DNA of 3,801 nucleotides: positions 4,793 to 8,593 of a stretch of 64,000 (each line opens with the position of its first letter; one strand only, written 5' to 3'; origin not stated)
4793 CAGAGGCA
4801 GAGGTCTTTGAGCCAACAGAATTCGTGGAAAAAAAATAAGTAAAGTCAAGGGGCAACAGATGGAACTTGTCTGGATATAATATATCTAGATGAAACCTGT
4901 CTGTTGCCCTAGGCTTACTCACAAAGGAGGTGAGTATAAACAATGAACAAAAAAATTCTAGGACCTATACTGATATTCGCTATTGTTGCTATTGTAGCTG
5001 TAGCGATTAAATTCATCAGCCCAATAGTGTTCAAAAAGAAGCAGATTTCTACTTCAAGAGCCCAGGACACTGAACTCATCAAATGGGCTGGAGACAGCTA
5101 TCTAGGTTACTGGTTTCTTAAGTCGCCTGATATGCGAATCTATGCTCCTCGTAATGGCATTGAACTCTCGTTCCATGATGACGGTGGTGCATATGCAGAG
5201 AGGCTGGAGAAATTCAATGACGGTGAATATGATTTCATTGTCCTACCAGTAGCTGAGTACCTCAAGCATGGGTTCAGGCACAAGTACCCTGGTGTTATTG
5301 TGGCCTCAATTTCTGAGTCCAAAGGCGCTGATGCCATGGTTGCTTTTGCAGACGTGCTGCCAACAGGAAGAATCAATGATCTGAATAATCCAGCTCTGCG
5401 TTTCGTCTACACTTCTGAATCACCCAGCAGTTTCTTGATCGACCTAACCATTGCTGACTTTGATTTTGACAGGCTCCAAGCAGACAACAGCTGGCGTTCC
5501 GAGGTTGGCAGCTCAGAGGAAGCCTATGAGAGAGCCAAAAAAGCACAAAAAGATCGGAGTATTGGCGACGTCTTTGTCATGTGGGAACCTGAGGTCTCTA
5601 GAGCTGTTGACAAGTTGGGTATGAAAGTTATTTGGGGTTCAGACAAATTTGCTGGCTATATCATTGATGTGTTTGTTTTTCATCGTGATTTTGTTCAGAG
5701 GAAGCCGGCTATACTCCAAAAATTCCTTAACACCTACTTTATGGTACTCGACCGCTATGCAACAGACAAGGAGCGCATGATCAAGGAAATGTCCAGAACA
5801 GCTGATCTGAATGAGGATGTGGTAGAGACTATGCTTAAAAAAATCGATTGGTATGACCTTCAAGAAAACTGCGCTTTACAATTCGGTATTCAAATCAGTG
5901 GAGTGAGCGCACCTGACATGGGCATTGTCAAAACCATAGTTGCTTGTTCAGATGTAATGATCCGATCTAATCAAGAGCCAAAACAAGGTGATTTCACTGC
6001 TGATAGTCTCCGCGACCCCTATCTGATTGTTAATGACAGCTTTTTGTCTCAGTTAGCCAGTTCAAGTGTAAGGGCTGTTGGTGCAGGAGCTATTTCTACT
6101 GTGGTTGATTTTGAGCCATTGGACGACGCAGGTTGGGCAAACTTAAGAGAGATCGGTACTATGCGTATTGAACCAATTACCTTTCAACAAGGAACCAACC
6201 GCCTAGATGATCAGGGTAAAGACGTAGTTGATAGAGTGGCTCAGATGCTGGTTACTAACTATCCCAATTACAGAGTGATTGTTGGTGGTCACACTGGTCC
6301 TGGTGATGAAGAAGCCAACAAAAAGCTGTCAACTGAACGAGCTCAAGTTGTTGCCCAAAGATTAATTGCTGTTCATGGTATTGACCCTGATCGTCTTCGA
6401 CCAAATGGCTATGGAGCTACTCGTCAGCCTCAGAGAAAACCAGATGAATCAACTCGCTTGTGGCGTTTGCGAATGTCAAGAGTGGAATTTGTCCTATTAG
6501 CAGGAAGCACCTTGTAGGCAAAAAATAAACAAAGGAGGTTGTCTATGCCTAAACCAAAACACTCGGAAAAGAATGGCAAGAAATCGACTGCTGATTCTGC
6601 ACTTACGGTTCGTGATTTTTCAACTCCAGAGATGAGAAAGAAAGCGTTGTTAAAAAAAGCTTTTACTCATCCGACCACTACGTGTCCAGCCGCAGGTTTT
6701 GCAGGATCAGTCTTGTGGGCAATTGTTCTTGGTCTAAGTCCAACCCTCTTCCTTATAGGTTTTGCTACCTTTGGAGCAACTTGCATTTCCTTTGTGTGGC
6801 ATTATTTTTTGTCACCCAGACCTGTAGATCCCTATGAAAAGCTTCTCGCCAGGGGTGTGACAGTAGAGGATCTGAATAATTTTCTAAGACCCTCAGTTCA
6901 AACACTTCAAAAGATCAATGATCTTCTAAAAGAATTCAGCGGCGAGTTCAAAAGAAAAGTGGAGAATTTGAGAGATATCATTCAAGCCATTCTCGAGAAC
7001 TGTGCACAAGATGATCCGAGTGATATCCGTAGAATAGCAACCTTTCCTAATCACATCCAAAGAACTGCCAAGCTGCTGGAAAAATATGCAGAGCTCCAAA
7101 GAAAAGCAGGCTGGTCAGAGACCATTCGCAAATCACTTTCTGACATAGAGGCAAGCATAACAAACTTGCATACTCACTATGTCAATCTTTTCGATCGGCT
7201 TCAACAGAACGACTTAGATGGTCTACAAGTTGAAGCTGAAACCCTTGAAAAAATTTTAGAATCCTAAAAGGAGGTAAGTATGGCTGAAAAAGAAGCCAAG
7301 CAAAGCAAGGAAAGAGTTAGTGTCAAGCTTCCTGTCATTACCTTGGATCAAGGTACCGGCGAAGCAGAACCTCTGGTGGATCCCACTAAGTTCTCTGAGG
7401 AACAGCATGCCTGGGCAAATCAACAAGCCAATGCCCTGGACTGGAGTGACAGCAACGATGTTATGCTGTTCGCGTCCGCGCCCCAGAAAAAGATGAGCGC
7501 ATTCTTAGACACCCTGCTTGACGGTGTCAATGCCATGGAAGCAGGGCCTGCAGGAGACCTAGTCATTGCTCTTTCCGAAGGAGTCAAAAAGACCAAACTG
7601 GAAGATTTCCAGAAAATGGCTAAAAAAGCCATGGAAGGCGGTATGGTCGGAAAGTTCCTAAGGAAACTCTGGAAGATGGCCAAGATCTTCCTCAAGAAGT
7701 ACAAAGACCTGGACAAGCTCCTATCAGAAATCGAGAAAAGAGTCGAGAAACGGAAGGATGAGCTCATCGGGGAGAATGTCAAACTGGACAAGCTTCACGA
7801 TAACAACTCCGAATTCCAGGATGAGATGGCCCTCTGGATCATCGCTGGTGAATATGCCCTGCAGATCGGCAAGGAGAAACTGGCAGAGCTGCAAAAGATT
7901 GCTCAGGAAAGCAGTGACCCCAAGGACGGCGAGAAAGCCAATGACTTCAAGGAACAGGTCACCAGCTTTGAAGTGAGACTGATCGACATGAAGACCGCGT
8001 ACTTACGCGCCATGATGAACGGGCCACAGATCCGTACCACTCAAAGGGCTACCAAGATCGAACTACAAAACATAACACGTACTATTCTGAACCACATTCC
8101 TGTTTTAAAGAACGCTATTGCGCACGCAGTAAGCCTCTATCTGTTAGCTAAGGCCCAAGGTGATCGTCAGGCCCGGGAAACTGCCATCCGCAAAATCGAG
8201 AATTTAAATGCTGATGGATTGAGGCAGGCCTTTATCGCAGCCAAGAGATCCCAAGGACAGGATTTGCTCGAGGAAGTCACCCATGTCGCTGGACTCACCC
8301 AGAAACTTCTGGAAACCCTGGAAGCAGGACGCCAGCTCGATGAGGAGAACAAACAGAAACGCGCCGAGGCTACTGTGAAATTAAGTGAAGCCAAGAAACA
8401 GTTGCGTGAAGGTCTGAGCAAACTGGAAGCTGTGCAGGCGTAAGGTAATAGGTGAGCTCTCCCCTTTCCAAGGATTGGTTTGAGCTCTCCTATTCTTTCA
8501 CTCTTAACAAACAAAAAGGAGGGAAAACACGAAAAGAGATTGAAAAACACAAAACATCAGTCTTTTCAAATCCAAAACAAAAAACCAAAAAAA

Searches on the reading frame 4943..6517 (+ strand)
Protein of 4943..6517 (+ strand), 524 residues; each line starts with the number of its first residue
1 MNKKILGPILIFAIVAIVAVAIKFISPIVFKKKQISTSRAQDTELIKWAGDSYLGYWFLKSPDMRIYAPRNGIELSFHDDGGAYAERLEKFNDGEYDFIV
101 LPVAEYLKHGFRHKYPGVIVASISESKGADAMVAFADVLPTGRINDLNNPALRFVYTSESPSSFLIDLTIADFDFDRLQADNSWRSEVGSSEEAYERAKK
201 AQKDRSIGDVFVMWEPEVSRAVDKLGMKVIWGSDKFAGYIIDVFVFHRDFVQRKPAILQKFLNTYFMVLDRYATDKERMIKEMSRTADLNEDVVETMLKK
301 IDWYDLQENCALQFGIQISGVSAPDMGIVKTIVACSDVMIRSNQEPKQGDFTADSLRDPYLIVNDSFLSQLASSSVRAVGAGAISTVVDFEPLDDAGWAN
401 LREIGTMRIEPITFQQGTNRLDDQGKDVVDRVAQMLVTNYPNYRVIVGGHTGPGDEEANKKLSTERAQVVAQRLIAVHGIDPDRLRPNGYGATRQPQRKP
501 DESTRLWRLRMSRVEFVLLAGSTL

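Call 6: search_protein_families(library=pfam, proteins=[window:4943-6517:+], max_evalue=0.01)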
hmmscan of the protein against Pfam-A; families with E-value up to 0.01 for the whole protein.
window:4943-6517:+ (524 aa): 1 family
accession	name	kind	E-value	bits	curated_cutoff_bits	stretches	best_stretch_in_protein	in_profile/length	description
PF00691.25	OmpA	-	4e-15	56.4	27.2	1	413-500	1-88/98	OmpA family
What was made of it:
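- On OmpA_C peptidoglycan-binding domain for 4943-6517: PF00691 56.4 bits against a cutoff of 27.2, residues 413-500 (call 6).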

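Call 65: search_protein_representatives(protein=window:4943-6517:+)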
Query: 524 residues. Proteins with E-value up to 0.001 (for the whole library): 5245; up to 1e-10: 457; up to 1e-30: 237. The best 150 are listed.
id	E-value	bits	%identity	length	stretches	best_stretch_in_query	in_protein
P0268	5.6e-153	526.7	48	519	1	11-524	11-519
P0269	3.0e-150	517.7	49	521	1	1-520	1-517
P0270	1.2e-141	489.4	49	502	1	21-521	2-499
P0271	5.3e-130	450.9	43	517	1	3-519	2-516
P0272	2.4e-128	445.4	45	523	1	39-523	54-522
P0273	1.7e-124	432.8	46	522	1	5-520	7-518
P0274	2.6e-123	428.9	41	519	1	11-522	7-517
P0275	2.8e-121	422.2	45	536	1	7-519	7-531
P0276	3.7e-121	421.8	45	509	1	10-521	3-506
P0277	2.1e-120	419.3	43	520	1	12-523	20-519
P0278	1.2e-114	400.3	44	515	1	11-519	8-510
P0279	7.3e-113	394.4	43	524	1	3-519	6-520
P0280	4.7e-111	388.4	45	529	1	9-520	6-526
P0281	5.8e-110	384.8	43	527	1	11-521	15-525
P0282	1.9e-108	379.8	46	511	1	44-520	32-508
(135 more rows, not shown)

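Call 66: list_cluster_members(proteins=[P0268, P0269, P0270, P0271, P0272, P0273, P0274, P0275, P0276, P0277])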
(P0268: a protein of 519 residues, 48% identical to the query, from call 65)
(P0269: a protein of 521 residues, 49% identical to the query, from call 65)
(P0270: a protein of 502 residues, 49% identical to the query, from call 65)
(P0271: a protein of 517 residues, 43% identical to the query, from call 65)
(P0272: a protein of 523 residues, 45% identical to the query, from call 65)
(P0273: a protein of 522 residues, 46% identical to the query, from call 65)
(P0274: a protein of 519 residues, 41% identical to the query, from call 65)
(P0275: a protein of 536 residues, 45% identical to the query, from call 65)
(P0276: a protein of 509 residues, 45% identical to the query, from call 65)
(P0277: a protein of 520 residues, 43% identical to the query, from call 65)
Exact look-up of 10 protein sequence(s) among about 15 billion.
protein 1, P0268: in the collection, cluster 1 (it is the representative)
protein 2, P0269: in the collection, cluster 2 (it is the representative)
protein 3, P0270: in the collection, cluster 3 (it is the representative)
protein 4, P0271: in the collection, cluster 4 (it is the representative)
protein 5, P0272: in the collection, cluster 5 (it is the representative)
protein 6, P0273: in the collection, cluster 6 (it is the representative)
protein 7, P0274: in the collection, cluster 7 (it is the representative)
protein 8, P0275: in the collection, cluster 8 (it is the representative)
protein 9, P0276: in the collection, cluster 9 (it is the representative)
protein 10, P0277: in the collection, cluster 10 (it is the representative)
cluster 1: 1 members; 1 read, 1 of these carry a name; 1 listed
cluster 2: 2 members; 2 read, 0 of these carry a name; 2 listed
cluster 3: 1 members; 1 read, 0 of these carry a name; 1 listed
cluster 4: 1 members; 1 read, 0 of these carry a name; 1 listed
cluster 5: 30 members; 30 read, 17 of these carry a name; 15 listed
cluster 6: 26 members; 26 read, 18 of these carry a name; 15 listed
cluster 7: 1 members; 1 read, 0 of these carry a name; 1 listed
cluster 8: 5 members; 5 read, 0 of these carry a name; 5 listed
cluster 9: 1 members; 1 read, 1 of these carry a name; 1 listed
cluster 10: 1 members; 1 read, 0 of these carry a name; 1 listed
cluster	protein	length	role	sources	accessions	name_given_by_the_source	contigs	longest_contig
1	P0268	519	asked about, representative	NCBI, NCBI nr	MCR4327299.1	MAG: phosphate ABC transporter substrate-binding/OmpA family protein [Nanoarchaeota ... | phosphate ABC transporter substrate-binding/OmpA family protein [Nanoarchaeota archaeon]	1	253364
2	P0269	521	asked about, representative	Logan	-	-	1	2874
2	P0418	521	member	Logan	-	-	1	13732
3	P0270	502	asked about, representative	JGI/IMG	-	-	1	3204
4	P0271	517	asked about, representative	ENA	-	-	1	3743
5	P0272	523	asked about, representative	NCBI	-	-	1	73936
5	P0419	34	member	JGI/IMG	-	hypothetical protein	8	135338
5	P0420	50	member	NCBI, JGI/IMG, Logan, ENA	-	hypothetical protein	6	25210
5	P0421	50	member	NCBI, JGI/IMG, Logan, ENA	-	hypothetical protein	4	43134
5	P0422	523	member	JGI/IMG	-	outer membrane protein OmpA-like peptidoglycan-associated protein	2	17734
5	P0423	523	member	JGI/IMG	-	outer membrane protein OmpA-like peptidoglycan-associated protein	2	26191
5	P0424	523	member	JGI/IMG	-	outer membrane protein OmpA-like peptidoglycan-associated protein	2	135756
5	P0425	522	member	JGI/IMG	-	outer membrane protein OmpA-like peptidoglycan-associated protein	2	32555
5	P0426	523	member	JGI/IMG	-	outer membrane protein OmpA-like peptidoglycan-associated protein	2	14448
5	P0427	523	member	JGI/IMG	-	outer membrane protein OmpA-like peptidoglycan-associated protein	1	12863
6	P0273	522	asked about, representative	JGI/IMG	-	outer membrane protein OmpA-like peptidoglycan-associated protein/ABC-type ...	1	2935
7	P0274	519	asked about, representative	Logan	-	-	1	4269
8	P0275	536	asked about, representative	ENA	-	-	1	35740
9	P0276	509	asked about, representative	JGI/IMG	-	outer membrane protein OmpA-like peptidoglycan-associated protein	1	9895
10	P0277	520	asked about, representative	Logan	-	-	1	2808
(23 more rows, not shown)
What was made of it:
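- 2375..11520 (+): Conserved envelope/transport cluster: 571-aa SBP-like/OmpA-like, VWA (4102-4839), SsuA-like SBP + OmpA_C fusion (4943-6517), XpaC (6545-7267), TelA (7280-8443), urea-type SBP (8606-9691), ABC permease (9783-10625), ABC ATPase (10636-11520). The next named relatives of the OmpA fusion are KSB1 bacteria (call 66).
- The best hit of the OmpA fusion is a Nanoarchaeota protein (call 66).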

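Call 71: find_encoding_contigs(protein=P0268, flank=10000, max_places=1)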
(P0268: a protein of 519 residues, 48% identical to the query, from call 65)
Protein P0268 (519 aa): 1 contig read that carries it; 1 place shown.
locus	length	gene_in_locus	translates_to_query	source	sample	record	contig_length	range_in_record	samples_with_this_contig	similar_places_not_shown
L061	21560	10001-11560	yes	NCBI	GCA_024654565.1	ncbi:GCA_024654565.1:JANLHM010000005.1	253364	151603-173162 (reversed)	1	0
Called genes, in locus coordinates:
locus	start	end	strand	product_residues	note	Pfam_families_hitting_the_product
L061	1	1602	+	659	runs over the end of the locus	PF01935:DUF87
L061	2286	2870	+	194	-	-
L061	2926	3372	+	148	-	-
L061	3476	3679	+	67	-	-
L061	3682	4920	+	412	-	PF00004:AAA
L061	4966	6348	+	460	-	PF00528:BPD_transp_1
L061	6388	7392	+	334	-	PF00005:ABC_tran, PF13401:AAA_22 (faint)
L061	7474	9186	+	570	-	-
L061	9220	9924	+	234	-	PF00092:VWA, PF13519:VWA_2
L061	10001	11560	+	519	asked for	PF00691:OmpA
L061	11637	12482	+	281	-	-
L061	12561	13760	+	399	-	PF05816:TelA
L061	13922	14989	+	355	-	PF09084:NMT1 (faint)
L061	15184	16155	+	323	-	PF01145:Band_7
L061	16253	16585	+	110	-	PF01476:LysM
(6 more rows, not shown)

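Call 86: search_protein_families(library=ncbifam, proteins=[window:4943-6517:+], max_evalue=0.001)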
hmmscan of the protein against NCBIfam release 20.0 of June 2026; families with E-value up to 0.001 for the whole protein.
window:4943-6517:+ (524 aa): 21 families
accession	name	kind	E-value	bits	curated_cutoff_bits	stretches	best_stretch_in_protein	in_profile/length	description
NF053611.1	YiaD_Gzip_OmpA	equivalog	1.2e-13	51.2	175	1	411-499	103-189/206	YiaD family glycine zipper/OmpA-like lipoprotein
TIGR01728.1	SsuA_fam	subfamily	1.4e-10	40.9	163.5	1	188-309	132-253/290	aliphatic sulfonate ABC transporter substrate-binding protein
NF052230.1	T9SS_PorE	exception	2.1e-09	36.2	600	1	409-494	514-598/648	PorE family type IX secretion system protein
NF053613.1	OMP_toxin_LptF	equivalog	5.8e-09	36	400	1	412-494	143-224/256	lipotoxin F family OmpA-related lipoprotein LptF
NF053585.1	OMP_LP_YfiB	equivalog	2.4e-08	34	128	1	410-494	56-139/163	outer membrane lipoprotein YfiB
NF006508.0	PRK08944.1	subfamily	4.5e-08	32.7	259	1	411-521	180-290/304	MotB family protein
TIGR03350.1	type_VI_ompA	equivalog_domain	1.3e-07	31.7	139.8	1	414-498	34-119/137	type VI secretion system protein TssL, long form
NF053612.1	anchor_PA1041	equivalog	2.3e-07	31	250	1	410-515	131-232/236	PA1041 family peptidoglycan-binding anchor lipoprotein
NF006541.1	PRK09038.1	equivalog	3e-07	30.3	283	1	412-519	143-249/253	flagellar motor protein MotD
NF007804.1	PRK10510.1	equivalog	4.2e-07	29.6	307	1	412-493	114-194/219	OmpA family lipoprotein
NF045788.1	Omp38Acinit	equivalog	1.6e-06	27.5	500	1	413-497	244-327/354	outer membrane protein Omp38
TIGR02802.1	Pal_lipo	equivalog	2.2e-06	27.7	125.35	1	413-502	3-91/104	peptidoglycan-associated lipoprotein Pal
NF047726.1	AutTranAdhPGAsTpgA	equivalog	7.9e-06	25.2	350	1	423-497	169-243/268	trimeric autotransporter adhesin/peptidogylcan-associated protein TpgA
NF006285.1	PRK08457.1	equivalog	1e-05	25.5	250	1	412-518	124-230/253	flagellar motor protein MotB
NF045787.1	OmpABordt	equivalog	1.4e-05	24.9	200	1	419-516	94-187/194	outer membrane protein OmpA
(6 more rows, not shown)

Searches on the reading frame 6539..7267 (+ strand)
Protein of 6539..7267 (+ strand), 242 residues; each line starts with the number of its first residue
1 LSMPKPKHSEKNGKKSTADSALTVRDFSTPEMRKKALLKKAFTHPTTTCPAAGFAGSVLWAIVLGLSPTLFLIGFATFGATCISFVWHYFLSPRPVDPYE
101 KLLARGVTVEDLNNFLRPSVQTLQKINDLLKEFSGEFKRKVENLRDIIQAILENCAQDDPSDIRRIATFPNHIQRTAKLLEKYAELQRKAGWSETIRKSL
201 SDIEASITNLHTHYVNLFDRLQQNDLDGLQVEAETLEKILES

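Call 6: search_protein_families(library=pfam, proteins=[window:6539-7267:+], max_evalue=0.01)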
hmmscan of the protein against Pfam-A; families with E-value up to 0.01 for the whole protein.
window:6539-7267:+ (242 aa): 2 families
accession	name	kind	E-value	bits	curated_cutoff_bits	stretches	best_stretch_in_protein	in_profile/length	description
PF10112.14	Halogen_Hydrol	-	7e-13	49.4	29.8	1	58-234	6-189/191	5-bromo-4-chloroindolyl phosphate hydrolysis protein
PF04513.17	Baculo_PEP_C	-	0.0011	19.5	38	0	177-228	70-122/140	Baculovirus polyhedron envelope protein, PEP, C terminus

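Call 86: search_protein_families(library=ncbifam, proteins=[window:6545-7267:+], max_evalue=0.001)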
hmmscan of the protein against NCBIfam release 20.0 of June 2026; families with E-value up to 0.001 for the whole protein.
window:6545-7267:+ (240 aa): 0 families

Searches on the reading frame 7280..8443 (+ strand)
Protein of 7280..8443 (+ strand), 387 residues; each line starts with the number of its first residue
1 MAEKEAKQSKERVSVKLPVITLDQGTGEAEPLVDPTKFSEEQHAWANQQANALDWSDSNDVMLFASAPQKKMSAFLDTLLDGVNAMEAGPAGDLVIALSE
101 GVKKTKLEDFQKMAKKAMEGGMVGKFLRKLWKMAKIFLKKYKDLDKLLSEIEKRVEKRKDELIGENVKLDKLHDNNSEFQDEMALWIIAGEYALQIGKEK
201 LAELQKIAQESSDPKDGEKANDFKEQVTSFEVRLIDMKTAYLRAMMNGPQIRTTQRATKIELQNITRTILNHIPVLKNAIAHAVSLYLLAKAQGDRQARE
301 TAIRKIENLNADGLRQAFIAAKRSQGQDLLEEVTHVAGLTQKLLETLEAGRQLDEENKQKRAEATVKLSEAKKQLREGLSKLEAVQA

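Call 6: search_protein_families(library=pfam, proteins=[window:7280-8443:+], max_evalue=0.01)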
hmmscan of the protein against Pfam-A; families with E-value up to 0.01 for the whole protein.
window:7280-8443:+ (387 aa): 1 family
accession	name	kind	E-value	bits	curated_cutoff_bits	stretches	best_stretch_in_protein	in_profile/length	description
PF05816.16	TelA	-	8.2e-40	137.3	30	1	49-380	4-331/332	Toxic anion resistance protein (TelA)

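Call 19: find_homologous_proteins(query=window:7280-8443:+, max_evalue=1e-10)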
Query window:7280-8443:+ (387 aa): 8 proteins with E <= 1e-10 among 6922 candidates.
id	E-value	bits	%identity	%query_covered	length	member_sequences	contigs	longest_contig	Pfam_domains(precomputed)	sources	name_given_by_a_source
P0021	1.7e-134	467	98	58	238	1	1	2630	PF05816.17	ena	-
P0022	7.2e-95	337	47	97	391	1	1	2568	PF05816.17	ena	-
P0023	4.5e-51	193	34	91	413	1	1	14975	PF05816.17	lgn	-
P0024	8.5e-44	169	31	91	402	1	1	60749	PF05816.17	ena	-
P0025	8.8e-23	100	26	90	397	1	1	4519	PF05816.17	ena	-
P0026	1.8e-17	82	26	86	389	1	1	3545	PF05816.17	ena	-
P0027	2.2e-17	82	26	93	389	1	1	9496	PF05816.17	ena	-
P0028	3.4e-15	75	25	86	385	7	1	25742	PF05816.17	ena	-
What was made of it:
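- Tried and rejected: The TelA homologue search gave only 8 weak, unnamed hits (call 19).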

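Call 20: find_encoding_contigs(protein=P0024, flank=10000, max_places=3)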
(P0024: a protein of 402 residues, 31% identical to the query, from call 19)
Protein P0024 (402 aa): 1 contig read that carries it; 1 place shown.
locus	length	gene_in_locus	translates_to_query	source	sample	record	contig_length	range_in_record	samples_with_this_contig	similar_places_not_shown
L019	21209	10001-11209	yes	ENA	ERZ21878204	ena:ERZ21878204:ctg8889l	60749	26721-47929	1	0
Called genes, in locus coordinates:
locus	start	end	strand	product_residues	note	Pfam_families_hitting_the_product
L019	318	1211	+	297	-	PF01512:Complex1_51K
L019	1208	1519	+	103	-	PF13510:Fer2_4, PF00111:Fer2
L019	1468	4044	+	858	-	PF10588:NADH-G_4Fe-4S_3, PF04879:Molybdop_Fe4S4, PF00384:Molybdopterin, PF01568:Molydop_binding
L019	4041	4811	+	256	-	PF02634:FdhD-NarQ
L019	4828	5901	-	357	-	PF00753:Lactamase_B, PF21221:B_lactamase-like_C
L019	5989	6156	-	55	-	-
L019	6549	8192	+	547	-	PF13531:SBP_bac_11, PF13519:VWA_2 (weak)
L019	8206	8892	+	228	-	PF10112:Halogen_Hydrol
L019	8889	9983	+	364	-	-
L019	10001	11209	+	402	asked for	PF05816:TelA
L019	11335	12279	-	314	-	PF24548:EF_EFCAB10_C (faint), PF13202:EF-hand_5 (faint), PF13405:EF-hand_6 (faint), PF13833:EF-hand_8 (faint), PF13499:EF-hand_7, PF00036:EF-hand_1 (weak)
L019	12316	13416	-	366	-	-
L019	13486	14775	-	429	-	PF00669:Flagellin_N, PF00700:Flagellin_C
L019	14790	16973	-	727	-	PF00460:Flg_bb_rod, PF22638:FlgK_D1, PF06429:Flg_bbr_C (weak)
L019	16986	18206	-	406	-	PF00460:Flg_bb_rod (weak), PF22692:LlgE_F_G_D1, PF07559:FlgE_D2, PF06429:Flg_bbr_C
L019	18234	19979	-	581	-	PF00460:Flg_bb_rod, PF22692:LlgE_F_G_D1, PF07559:FlgE_D2 (weak), PF06429:Flg_bbr_C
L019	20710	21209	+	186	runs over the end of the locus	PF04542:Sigma70_r2, PF22233:PhyR_sigma-like (faint), PF08281:Sigma70_r4_2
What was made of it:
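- On Horizontally acquired genomic island: The OmpA fusion is related to KSB1, and a TelA/XpaC cluster is found in bacteria (calls 20, 66).
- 2375..11520 (+): A bacterial VWA-XpaC-x-TelA cluster is seen in L019 (call 20).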

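Call 21: find_encoding_contigs(protein=P0023, flank=10000, max_places=3)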
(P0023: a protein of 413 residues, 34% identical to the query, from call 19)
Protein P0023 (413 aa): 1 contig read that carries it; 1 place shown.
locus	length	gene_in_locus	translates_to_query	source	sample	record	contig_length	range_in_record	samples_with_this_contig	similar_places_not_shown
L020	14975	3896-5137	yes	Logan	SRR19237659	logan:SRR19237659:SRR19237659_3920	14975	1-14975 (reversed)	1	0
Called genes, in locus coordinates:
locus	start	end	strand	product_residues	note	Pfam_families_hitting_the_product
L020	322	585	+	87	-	-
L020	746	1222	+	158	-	-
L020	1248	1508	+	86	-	-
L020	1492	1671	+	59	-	-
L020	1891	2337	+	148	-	-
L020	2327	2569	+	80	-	-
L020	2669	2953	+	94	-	-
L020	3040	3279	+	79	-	-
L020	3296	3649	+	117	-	-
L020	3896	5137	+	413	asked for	PF05816:TelA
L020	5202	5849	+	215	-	PF10112:Halogen_Hydrol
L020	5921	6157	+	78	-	-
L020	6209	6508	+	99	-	-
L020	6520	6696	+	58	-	-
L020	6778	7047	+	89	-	-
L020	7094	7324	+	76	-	PF07848:PaaX (weak)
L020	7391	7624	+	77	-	-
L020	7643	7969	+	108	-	-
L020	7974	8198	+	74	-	-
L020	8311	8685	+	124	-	-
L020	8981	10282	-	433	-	PF13657:Couple_hipA, PF07804:HipA_C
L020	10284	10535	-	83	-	PF13560:HTH_31, PF13443:HTH_26 (weak), PF01381:HTH_3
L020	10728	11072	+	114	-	-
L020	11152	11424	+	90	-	-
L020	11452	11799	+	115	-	-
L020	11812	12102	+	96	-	-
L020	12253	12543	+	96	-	-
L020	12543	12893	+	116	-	-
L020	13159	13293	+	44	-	-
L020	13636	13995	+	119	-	-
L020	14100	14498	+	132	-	-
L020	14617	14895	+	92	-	-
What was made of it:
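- A TelA/XpaC pair lies on a phage- or plasmid-like contig, L020 (call 21).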

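Call 86: search_protein_families(library=ncbifam, proteins=[window:7280-8443:+], max_evalue=0.001)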
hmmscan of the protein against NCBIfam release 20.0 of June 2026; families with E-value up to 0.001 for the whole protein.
window:7280-8443:+ (387 aa): 0 families
